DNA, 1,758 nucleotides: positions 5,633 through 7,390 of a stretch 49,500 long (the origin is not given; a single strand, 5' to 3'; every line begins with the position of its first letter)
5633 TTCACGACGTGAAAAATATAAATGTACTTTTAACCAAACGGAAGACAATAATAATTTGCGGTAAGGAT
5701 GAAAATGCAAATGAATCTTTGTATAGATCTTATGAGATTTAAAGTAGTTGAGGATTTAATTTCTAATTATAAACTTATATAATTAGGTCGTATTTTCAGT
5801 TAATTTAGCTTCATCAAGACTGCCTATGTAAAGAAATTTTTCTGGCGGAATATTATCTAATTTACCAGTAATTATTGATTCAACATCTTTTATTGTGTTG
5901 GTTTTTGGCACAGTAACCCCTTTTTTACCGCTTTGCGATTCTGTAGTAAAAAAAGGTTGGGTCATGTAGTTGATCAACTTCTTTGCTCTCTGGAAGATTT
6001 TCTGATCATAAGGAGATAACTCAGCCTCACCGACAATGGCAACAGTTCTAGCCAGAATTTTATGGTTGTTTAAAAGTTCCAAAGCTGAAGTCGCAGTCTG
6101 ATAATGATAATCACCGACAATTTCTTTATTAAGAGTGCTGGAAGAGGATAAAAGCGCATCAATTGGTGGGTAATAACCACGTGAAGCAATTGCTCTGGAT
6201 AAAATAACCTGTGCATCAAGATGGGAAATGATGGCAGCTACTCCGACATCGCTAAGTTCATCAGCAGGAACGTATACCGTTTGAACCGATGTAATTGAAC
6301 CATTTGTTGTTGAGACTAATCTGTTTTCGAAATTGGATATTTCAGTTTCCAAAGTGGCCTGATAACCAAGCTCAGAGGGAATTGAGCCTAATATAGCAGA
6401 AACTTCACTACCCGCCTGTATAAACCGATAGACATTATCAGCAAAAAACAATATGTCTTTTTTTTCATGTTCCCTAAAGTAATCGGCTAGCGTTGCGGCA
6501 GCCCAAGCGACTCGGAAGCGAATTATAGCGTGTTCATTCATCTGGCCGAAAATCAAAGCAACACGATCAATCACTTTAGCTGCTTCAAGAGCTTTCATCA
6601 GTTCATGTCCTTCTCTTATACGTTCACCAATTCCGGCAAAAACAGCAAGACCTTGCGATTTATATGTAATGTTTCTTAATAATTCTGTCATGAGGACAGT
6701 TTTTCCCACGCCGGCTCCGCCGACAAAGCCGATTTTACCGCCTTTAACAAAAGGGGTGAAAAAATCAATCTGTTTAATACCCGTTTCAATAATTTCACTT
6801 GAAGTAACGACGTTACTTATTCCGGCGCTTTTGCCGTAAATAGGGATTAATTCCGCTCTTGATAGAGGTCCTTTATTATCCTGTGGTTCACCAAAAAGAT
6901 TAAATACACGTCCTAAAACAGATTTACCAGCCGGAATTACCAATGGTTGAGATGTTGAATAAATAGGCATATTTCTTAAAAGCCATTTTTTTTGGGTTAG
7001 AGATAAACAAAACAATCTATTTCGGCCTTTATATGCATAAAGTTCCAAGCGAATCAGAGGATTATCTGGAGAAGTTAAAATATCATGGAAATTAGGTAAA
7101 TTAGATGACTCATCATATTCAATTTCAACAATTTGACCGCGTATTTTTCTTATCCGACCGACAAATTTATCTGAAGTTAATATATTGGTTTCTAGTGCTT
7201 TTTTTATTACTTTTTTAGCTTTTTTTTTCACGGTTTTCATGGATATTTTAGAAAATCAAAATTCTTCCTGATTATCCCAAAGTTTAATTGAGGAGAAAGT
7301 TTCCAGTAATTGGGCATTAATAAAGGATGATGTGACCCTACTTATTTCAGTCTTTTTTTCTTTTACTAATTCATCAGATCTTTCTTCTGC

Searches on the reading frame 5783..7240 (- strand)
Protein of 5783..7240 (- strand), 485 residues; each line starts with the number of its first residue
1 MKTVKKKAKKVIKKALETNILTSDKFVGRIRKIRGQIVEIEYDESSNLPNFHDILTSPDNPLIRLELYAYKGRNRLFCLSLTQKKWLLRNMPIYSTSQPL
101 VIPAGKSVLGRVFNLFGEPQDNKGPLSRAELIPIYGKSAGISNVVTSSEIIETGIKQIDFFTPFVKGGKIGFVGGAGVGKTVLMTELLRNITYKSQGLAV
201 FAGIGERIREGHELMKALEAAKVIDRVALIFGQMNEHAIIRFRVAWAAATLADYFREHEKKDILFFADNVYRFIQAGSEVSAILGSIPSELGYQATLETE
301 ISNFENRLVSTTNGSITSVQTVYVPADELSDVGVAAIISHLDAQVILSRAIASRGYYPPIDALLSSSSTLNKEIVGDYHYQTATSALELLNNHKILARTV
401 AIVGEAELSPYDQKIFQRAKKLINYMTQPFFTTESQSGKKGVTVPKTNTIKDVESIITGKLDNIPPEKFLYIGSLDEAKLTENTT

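Call 35: search_protein_families(library=pfam, proteins=[window:5783-7240:-], max_evalue=0.001)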
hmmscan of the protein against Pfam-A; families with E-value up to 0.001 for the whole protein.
window:5783-7240:- (485 aa): 2 families
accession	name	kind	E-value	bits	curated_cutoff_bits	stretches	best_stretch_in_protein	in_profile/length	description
PF00006.31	ATP-synt_ab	-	8.6e-63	212.2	29.5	1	154-367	1-213/213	ATP synthase alpha/beta family, nucleotide-binding domain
PF22919.1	ATP-synt_VA_C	-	9.1e-10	38.9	24.7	1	372-436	5-70/101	C-terminal domain of V and A type ATP synthase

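Call 73: find_encoding_contigs(protein=window:5783-7240:-, flank=10000, max_places=1)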
Protein window:5783-7240:- (485 aa): 12 contigs read that carry it; 1 place shown.
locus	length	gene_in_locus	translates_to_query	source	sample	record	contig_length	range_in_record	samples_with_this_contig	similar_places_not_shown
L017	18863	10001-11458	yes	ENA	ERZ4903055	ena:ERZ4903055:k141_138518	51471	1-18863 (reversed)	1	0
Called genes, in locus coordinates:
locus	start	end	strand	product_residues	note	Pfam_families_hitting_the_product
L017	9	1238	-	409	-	PF03059:NAS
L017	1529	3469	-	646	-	PF04041:Glyco_hydro_130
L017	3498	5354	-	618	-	PF04041:Glyco_hydro_130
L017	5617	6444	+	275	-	-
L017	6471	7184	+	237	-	-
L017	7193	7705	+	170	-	-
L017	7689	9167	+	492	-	PF00006:ATP-synt_ab, PF00306:ATP-synt_ab_C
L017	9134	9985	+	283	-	PF00231:ATP-synt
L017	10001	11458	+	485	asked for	PF00006:ATP-synt_ab, PF22919:ATP-synt_VA_C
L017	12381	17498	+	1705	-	-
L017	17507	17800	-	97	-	-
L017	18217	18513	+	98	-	-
